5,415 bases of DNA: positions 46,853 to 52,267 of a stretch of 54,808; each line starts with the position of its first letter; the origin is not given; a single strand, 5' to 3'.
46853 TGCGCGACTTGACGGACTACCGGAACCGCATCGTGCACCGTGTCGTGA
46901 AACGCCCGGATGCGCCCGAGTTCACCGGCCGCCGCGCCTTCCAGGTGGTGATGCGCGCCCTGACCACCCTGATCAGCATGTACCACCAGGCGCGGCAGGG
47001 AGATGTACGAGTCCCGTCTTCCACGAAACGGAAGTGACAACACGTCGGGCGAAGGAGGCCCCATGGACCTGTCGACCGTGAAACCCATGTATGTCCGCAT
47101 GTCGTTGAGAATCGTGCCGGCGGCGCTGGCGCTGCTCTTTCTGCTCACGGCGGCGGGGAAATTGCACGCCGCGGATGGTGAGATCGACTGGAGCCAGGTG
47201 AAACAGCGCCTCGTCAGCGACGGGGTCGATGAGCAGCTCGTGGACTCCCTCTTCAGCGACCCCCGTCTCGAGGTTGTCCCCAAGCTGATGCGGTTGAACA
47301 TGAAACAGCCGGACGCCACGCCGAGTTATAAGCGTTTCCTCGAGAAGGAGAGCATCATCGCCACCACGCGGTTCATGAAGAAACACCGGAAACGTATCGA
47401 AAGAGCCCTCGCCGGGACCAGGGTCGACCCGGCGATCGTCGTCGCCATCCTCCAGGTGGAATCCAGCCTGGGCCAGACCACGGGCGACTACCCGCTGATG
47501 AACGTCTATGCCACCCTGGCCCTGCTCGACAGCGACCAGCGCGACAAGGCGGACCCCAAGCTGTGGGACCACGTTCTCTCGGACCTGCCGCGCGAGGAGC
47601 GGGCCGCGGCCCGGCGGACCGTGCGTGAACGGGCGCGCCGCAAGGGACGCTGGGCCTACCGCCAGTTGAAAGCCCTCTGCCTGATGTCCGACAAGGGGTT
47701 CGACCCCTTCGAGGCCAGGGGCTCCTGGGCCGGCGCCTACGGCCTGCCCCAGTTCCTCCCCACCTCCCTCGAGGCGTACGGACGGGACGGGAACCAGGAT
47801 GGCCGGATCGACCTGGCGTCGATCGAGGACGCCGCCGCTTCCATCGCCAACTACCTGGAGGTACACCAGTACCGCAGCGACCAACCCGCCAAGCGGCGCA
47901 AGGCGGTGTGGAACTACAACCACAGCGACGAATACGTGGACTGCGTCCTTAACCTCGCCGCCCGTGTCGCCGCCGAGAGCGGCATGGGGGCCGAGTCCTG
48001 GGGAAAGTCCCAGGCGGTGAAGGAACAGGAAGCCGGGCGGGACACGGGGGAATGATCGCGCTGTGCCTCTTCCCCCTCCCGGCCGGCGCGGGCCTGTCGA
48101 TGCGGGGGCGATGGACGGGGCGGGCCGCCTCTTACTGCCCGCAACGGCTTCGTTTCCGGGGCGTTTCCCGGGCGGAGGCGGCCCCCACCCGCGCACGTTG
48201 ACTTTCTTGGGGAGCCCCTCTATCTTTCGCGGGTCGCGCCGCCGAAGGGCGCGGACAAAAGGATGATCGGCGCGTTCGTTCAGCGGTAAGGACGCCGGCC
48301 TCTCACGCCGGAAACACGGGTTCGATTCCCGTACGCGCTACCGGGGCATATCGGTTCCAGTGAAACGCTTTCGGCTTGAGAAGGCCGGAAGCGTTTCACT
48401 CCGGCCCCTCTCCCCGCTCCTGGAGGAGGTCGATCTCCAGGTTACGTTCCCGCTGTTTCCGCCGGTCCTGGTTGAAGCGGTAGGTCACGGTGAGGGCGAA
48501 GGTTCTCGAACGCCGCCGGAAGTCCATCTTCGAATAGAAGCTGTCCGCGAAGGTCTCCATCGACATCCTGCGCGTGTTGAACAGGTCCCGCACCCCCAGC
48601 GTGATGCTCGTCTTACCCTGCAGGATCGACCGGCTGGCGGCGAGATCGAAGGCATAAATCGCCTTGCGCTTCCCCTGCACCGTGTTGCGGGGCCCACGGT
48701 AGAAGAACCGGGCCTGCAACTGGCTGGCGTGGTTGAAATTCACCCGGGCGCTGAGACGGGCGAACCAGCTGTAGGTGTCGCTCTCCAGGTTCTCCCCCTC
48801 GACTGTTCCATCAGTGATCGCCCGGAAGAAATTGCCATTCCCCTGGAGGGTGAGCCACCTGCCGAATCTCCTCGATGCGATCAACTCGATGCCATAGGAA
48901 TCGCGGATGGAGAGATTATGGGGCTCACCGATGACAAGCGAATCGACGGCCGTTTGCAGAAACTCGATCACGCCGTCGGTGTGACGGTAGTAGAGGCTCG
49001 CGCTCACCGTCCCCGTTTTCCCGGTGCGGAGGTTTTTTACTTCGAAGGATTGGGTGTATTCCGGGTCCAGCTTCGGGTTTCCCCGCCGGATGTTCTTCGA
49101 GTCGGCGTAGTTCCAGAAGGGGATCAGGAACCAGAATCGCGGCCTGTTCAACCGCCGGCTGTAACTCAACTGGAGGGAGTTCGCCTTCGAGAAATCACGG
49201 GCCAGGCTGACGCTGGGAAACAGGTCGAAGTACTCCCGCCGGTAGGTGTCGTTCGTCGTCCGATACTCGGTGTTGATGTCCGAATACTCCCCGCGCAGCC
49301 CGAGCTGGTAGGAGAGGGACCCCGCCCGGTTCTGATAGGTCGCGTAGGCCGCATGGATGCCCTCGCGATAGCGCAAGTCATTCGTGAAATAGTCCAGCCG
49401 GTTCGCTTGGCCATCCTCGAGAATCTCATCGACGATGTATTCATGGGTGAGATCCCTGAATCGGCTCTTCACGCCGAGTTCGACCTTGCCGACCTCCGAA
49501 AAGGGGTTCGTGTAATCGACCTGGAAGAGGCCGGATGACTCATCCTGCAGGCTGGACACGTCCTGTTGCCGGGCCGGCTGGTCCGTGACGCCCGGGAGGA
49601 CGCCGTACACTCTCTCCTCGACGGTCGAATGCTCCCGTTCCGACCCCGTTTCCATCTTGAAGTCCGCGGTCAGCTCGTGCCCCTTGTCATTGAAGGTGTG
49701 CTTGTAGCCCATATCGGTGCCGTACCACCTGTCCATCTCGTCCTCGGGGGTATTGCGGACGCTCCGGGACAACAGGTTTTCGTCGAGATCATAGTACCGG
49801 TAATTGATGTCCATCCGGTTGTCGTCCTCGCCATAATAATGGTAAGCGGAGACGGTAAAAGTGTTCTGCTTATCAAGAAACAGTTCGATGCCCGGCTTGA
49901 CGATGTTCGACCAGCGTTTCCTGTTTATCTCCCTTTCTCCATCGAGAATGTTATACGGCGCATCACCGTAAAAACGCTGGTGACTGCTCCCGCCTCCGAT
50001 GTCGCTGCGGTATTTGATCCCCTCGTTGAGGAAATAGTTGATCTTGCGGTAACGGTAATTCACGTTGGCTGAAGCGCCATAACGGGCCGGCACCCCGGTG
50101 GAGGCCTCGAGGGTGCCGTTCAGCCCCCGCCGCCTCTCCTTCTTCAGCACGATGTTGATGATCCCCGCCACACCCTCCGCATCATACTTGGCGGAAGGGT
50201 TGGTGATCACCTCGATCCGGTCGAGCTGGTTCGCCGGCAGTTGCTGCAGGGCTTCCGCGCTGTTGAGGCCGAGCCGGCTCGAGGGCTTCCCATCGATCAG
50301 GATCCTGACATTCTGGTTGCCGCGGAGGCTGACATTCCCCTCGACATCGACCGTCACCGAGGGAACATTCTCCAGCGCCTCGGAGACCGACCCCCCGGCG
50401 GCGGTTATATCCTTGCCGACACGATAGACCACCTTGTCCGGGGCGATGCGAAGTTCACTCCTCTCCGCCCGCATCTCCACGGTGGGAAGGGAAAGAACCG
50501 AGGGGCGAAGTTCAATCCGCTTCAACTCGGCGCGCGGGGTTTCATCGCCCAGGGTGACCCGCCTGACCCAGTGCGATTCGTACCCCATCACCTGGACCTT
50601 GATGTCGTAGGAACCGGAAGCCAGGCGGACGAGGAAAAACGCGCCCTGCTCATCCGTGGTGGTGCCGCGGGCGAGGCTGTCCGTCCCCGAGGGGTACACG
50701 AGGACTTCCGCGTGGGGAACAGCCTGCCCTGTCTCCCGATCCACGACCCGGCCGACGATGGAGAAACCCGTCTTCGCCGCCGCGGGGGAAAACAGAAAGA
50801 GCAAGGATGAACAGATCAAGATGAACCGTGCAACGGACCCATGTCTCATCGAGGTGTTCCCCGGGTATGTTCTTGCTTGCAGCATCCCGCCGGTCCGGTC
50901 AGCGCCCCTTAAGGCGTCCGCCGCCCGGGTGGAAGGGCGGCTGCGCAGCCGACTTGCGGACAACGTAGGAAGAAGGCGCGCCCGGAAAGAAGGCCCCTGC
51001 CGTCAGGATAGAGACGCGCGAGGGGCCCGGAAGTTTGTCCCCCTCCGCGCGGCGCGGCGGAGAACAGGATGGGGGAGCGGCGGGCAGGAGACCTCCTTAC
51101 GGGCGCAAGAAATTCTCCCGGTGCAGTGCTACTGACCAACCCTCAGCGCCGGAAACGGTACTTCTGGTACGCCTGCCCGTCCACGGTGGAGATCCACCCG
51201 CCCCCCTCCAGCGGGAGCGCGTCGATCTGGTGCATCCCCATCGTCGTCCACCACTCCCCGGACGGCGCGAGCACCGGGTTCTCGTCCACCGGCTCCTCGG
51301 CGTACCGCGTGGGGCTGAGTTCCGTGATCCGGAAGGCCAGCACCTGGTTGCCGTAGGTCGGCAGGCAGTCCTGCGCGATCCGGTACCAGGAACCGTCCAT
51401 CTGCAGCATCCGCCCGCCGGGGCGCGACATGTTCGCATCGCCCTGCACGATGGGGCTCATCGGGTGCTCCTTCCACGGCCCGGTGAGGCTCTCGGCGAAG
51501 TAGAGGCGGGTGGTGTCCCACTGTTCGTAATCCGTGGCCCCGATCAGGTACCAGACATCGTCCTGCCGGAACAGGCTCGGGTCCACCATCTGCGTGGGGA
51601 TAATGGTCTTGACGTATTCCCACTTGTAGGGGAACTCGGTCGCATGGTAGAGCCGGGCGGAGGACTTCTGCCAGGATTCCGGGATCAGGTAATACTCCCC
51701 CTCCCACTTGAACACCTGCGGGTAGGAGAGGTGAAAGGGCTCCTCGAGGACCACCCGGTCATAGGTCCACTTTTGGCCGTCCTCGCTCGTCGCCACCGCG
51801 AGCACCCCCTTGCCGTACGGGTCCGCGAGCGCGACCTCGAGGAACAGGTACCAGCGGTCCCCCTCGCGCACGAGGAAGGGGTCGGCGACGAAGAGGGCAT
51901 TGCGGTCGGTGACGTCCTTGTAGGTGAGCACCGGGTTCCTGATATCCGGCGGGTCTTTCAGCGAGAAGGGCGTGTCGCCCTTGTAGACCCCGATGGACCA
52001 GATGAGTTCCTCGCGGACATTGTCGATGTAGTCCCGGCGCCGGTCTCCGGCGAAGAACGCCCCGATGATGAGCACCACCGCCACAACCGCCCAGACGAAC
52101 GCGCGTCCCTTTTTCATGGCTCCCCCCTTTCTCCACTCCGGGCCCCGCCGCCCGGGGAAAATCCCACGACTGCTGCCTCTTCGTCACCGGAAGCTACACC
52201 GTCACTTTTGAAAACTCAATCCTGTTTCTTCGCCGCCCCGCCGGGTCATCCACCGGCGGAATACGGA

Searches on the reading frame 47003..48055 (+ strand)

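Call 28: search_protein_families(library=pfam, proteins=[window:47003-48055:+], max_evalue=0.01)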
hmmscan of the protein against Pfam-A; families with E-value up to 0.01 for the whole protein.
window:47003-48055:+ (350 aa): 2 families
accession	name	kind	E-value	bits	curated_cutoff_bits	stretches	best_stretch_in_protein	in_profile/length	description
PF13406.11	SLT_2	-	2e-46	159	24.3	1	63-298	6-209/292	Transglycosylase SLT domain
PF01464.25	SLT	-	0.0055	16.7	21.3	0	241-308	33-97/117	Transglycosylase SLT domain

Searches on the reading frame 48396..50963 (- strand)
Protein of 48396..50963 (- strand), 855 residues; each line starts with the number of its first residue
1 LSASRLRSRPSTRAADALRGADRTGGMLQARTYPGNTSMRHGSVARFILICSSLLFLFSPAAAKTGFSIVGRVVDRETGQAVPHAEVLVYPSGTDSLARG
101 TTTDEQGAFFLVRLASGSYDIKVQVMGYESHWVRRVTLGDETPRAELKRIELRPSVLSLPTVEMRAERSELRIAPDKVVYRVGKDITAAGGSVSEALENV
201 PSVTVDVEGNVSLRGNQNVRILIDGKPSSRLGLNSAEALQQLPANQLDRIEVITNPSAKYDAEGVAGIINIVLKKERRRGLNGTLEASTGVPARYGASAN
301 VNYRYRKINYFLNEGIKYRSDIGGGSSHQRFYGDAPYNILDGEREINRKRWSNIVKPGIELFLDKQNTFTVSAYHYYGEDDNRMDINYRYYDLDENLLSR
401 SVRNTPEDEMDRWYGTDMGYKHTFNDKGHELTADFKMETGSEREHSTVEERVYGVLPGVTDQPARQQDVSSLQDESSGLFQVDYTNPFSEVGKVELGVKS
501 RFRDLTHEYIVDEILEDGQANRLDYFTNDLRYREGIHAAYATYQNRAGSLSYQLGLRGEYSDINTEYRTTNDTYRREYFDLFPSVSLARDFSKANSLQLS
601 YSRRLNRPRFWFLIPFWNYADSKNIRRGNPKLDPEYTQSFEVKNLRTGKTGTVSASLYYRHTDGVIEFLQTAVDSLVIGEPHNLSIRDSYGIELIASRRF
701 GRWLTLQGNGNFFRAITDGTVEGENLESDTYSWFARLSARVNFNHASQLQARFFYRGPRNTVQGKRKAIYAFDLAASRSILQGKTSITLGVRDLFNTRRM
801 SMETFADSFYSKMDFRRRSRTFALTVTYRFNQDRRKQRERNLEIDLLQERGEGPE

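Call 28: search_protein_families(library=pfam, proteins=[window:48396-50963:-], max_evalue=0.01)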
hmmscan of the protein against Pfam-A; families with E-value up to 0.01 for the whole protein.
window:48396-50963:- (855 aa): 5 families
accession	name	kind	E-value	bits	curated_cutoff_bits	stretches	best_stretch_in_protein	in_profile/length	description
PF14905.12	OMP_b-brl_3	-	1.7e-106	357.2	27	1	422-828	1-408/408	Outer membrane protein beta-barrel family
PF00593.30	TonB_dep_Rec_b-barrel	-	1.4e-16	61.8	27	1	367-792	13-434/436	TonB dependent receptor-like, beta-barrel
PF13620.12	CarboxypepD_reg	-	5.1e-14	52.8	32.3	1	68-142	1-73/82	Carboxypeptidase regulatory-like domain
PF07715.20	Plug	-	2.9e-11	44.3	23.9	1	190-268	22-107/107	TonB-dependent Receptor Plug Domain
PF13715.12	CarbopepD_reg_2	-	4.6e-10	39.8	32.2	1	69-139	1-65/88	CarboxypepD_reg-like domain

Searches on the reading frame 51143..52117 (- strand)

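Call 28: search_protein_families(library=pfam, proteins=[window:51143-52117:-], max_evalue=0.01)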
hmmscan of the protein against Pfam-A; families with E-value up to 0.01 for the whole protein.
window:51143-52117:- (324 aa): 2 families
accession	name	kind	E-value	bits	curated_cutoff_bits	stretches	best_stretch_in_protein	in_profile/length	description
PF24793.1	GINT1_N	-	2.6e-57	194.6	27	1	37-314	6-303/304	Glucosamine inositolphosphorylceramide transferase 1, N-terminal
PF04616.20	Glyco_hydro_43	-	7.8e-06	25.9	32.2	1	75-198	8-144/288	Glycosyl hydrolases family 43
